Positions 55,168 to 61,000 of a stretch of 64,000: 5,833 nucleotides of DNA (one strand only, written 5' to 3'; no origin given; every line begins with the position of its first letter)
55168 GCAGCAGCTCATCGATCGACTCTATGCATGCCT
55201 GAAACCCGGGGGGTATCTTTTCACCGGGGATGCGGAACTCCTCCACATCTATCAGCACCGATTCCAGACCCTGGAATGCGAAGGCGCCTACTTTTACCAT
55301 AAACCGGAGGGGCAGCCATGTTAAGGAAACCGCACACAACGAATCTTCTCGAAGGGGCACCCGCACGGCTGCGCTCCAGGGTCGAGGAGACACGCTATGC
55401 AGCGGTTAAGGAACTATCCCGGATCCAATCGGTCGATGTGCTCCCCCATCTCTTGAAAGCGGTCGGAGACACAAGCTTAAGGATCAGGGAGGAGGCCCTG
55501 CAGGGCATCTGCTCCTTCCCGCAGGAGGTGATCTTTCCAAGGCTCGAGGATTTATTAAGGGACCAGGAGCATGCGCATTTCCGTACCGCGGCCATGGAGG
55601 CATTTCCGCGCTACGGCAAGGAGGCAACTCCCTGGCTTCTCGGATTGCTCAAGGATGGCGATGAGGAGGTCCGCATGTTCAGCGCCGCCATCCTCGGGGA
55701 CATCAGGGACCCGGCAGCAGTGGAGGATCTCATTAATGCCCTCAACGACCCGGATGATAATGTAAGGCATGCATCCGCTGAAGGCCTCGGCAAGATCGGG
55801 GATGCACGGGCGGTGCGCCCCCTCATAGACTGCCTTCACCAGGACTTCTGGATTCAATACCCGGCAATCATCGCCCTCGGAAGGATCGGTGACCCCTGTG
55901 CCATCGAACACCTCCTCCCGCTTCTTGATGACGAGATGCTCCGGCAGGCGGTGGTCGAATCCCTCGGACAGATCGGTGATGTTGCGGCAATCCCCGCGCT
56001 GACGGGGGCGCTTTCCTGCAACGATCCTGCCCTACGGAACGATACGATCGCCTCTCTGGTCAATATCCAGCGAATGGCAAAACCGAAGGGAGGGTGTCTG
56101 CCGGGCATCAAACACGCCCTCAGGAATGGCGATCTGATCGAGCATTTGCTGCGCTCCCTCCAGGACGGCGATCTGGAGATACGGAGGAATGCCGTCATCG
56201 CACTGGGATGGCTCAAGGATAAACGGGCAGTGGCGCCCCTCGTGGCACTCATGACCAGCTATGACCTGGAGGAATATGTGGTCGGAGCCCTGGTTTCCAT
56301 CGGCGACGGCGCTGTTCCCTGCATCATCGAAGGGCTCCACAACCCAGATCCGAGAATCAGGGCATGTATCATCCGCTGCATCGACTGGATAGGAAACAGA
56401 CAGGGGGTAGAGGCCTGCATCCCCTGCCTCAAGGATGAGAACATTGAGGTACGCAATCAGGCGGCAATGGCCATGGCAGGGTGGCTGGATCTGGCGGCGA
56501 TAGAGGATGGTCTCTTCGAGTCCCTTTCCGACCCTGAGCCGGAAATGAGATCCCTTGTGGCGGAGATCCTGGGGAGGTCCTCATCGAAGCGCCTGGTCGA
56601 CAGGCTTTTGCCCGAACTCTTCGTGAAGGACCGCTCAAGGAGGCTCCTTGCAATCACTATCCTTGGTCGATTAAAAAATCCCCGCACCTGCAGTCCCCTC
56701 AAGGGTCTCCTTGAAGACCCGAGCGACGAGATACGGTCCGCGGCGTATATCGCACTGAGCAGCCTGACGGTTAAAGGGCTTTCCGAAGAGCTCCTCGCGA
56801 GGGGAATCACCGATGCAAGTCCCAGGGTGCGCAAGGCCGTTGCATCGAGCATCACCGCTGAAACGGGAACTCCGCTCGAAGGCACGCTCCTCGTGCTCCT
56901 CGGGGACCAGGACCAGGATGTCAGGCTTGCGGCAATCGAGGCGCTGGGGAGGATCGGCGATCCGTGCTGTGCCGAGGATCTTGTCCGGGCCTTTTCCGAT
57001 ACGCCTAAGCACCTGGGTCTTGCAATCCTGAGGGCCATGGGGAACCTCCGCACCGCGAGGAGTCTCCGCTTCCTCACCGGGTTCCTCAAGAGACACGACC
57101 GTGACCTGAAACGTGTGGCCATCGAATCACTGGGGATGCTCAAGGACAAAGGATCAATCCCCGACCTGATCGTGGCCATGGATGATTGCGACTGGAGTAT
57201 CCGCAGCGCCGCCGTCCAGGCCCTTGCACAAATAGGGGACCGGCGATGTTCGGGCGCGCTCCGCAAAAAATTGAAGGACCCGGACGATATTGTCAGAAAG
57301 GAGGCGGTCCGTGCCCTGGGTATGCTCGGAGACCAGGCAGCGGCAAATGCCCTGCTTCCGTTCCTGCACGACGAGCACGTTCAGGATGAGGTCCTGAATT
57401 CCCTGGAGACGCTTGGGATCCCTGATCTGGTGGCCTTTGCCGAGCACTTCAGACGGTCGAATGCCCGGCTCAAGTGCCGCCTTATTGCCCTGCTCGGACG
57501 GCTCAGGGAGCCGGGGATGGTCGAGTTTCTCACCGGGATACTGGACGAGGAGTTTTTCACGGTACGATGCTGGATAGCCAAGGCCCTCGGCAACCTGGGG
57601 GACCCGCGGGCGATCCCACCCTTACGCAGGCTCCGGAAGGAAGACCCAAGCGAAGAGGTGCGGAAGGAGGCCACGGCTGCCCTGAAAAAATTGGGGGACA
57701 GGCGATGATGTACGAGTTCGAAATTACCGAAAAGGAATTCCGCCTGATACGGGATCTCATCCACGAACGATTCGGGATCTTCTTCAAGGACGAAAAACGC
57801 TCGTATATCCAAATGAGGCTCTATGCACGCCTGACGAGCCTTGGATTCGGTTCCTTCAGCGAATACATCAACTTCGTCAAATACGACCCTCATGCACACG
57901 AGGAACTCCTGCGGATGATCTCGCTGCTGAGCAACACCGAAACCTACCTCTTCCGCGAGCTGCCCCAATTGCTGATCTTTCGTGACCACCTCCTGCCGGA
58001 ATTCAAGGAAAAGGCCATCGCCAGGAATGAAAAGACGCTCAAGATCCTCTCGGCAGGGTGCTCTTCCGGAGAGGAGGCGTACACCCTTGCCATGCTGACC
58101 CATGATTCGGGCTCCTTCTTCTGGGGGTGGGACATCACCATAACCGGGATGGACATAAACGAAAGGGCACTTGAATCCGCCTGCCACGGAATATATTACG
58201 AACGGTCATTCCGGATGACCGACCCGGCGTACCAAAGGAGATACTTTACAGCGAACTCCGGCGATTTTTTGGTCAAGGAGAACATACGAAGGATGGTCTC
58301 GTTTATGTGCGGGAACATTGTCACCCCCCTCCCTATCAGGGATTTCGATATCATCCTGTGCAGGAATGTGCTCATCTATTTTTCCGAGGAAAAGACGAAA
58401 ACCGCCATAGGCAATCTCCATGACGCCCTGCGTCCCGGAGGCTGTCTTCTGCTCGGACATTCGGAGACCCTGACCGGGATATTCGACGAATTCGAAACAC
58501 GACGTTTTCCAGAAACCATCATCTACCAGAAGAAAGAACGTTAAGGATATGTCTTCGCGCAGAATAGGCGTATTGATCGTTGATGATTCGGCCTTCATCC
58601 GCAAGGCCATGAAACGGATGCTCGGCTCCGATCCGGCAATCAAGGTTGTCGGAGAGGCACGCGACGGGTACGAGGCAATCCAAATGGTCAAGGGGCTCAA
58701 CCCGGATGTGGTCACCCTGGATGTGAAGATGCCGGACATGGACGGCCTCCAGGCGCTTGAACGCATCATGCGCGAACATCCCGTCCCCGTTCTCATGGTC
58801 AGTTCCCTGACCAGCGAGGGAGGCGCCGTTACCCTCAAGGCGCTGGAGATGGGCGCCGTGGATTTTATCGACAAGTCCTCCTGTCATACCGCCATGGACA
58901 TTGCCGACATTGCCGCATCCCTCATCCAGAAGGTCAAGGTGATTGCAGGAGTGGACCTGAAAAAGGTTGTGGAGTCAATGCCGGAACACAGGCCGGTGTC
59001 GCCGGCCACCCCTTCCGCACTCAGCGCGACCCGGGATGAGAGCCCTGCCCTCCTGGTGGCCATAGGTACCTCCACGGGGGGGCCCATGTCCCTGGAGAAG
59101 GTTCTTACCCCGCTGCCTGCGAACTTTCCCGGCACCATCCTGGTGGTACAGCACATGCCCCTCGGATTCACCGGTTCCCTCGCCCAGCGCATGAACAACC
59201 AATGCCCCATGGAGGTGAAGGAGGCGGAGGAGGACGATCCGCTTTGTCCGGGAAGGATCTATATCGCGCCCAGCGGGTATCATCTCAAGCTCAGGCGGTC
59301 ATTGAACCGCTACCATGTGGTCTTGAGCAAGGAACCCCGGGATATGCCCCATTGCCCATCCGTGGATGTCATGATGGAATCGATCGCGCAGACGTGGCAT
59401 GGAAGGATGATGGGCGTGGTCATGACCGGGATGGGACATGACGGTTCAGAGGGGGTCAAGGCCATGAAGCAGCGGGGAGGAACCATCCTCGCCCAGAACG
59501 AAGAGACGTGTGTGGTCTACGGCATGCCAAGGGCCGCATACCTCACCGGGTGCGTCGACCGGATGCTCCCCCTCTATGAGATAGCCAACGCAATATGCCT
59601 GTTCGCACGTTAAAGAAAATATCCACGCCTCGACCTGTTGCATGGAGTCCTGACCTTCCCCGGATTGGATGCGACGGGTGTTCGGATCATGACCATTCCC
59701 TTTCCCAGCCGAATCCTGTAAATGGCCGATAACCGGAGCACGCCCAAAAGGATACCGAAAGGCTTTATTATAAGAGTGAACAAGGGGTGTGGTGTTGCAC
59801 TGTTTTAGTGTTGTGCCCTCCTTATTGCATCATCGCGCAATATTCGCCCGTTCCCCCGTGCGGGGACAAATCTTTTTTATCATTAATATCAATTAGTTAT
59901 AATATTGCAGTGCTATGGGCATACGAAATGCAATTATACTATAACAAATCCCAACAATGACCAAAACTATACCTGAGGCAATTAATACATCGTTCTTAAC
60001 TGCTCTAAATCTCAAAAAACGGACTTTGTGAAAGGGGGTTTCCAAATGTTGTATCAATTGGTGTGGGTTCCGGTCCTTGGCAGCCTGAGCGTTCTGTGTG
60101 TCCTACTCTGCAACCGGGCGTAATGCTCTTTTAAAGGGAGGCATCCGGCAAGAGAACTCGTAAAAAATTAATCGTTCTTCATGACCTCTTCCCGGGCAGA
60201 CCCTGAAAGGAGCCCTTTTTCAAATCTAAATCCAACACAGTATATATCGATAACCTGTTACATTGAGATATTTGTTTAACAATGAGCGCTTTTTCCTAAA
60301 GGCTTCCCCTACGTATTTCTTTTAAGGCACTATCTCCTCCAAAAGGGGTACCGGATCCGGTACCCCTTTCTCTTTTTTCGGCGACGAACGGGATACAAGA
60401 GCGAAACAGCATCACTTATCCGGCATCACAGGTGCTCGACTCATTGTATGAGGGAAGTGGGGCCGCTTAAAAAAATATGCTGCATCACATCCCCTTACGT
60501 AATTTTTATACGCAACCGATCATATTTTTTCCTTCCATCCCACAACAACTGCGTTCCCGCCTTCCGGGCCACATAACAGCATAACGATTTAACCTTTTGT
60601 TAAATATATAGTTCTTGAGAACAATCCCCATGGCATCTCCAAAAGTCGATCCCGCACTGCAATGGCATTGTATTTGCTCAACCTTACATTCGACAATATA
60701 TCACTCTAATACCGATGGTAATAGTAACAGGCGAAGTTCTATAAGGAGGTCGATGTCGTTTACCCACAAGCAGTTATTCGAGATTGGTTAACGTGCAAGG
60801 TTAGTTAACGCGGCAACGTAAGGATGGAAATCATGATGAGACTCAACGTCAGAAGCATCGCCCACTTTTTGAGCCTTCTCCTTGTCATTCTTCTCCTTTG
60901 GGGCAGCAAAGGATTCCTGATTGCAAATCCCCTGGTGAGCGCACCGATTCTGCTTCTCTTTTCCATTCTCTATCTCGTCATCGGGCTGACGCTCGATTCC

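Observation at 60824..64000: Very large polytopic membrane protein fused to a NapC/NirT-type multiheme cytochrome, missing from the ORF track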

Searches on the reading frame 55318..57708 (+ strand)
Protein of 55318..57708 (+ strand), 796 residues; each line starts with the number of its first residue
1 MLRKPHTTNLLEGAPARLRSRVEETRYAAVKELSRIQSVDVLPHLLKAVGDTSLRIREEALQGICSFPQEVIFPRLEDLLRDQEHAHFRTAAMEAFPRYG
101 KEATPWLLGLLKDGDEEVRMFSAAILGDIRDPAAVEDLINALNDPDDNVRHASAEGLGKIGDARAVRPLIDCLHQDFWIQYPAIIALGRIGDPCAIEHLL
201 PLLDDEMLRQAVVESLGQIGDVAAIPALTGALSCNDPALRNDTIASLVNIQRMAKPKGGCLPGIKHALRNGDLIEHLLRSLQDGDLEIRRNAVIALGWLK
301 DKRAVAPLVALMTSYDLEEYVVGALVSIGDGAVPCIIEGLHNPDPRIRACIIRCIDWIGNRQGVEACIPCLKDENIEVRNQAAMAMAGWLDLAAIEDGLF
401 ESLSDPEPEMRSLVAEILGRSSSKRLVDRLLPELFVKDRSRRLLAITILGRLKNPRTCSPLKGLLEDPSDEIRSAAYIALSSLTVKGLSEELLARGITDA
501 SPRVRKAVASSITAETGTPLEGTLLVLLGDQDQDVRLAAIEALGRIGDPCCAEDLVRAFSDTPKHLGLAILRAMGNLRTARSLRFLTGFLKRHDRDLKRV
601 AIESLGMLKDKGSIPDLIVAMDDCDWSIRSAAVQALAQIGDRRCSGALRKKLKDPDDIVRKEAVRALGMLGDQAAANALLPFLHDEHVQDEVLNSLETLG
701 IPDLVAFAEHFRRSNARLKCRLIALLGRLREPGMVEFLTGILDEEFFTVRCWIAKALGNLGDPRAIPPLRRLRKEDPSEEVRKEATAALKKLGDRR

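Call 3: search_protein_families(library=pfam, proteins=[window:55318-57708:+], max_evalue=0.01)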
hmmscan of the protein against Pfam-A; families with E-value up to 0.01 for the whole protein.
window:55318-57708:+ (796 aa): 18 families
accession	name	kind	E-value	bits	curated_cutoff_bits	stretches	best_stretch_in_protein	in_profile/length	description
PF13646.12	HEAT_2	-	6.5e-118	385.7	27.7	13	105-176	2-74/88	HEAT repeats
PF03130.22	HEAT_PBS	-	6.9e-62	199.2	20.9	8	749-772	1-24/27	PBS lyase HEAT-like repeat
PF02985.28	HEAT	-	1.2e-60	196.1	23.5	3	523-547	4-28/31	HEAT repeat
PF13513.12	HEAT_EZ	-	6.4e-27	93.9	27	0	133-160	28-55/55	HEAT-like repeat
PF12717.13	Cnd1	-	5e-17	62.9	26.4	0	645-670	23-48/162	non-SMC mitotic condensation complex subunit 1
PF00514.29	Arm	-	5.5e-17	61.6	20.6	0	762-789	10-36/41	Armadillo/beta-catenin-like repeat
PF01347.28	Vitellogenin_N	-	4.5e-08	32.6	24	1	632-794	361-525/590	Lipoprotein amino terminal region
PF22646.2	PPP2R1A-like_HEAT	-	1.2e-06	29.3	27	0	520-544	8-32/78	PPP2R1A-like HEAT repeat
PF11838.14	ERAP1_C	-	1.2e-06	28.6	38.2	0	624-690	164-232/318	ERAP1-like C-terminal domain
PF01602.26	Adaptin_N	-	5.8e-06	25.6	37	0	647-681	83-117/524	Adaptin N terminal region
PF21581.3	SCD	-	4.4e-05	24.1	27.5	0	526-546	37-57/75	Stromalin conservative domain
PF25786.1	HEAT_GCN1_C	-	4.7e-05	23.9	27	0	270-297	65-92/151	GCN1-like, C-terminal HEAT repeats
PF25780.1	TPR_IPO5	-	5e-05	24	27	0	463-517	89-143/172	IPO5-like, TPR repeats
PF20168.4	PDS5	-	0.00013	20.4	27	0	622-670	294-348/1053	Sister chromatid cohesion protein PDS5 protein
PF12348.14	CLASP_N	-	0.00023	21.2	27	0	487-508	175-196/227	CLASP N terminal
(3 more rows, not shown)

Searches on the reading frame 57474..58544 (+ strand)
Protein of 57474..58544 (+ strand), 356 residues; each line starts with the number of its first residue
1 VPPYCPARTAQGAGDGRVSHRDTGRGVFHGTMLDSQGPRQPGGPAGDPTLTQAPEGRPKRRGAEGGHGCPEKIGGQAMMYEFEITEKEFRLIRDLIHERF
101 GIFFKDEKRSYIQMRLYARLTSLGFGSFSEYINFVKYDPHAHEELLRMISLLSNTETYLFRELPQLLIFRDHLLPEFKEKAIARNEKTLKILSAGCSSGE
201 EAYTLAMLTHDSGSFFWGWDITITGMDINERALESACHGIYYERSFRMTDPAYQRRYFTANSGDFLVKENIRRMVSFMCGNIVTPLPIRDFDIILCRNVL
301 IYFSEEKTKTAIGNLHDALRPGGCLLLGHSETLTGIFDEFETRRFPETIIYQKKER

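Call 3: search_protein_families(library=pfam, proteins=[window:57474-58544:+], max_evalue=0.01)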
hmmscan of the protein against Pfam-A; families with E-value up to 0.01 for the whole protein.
window:57474-58544:+ (356 aa): 9 families
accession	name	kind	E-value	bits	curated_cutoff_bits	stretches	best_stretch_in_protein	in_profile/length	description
PF01739.24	CheR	-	2.2e-47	161.5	27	1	156-344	2-190/195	CheR methyltransferase, SAM binding domain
PF03705.20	CheR_N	-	2.9e-14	53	27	1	87-139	1-53/53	CheR methyltransferase, all-alpha domain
PF13649.12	Methyltransf_25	-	2.2e-07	31.9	27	1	274-323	47-97/97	Methyltransferase domain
PF08242.18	Methyltransf_12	-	1.5e-06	29.3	30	1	194-325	3-98/98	Methyltransferase domain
PF08241.18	Methyltransf_11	-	1.9e-06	28.9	21.2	1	267-326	43-94/95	Methyltransferase domain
PF13847.12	Methyltransf_31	-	6.5e-06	26.3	27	0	186-236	2-44/145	Methyltransferase domain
PF13489.12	Methyltransf_23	-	2.3e-05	24.6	27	1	169-327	4-116/164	Methyltransferase domain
PF00891.24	Methyltransf_2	-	0.0033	17.2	22.3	1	269-327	107-164/210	O-methyltransferase domain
PF03291.22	mRNA_G-N7_MeTrfase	-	0.0072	15.9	26.6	0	223-326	87-179/315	mRNA (guanine-N(7))-methyltransferase domain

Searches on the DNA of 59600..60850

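Call 101: search_rna_families(source=window, start=59600, end=60850, threshold=evalue, max_evalue=1)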
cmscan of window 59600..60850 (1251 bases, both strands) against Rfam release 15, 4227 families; matches with E-value up to 1: 2.
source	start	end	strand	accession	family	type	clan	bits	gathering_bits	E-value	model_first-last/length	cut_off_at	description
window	60324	60375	+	RF02353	BjrC68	Gene; sRNA;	-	18.7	39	0.055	1-82/82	no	Bradyrhizobiaceae sRNA BjrC68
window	60780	60840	+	RF01905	HOTAIR_2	Gene; lncRNA;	-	15.3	60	0.82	1-69/69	no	HOTAIR conserved region 2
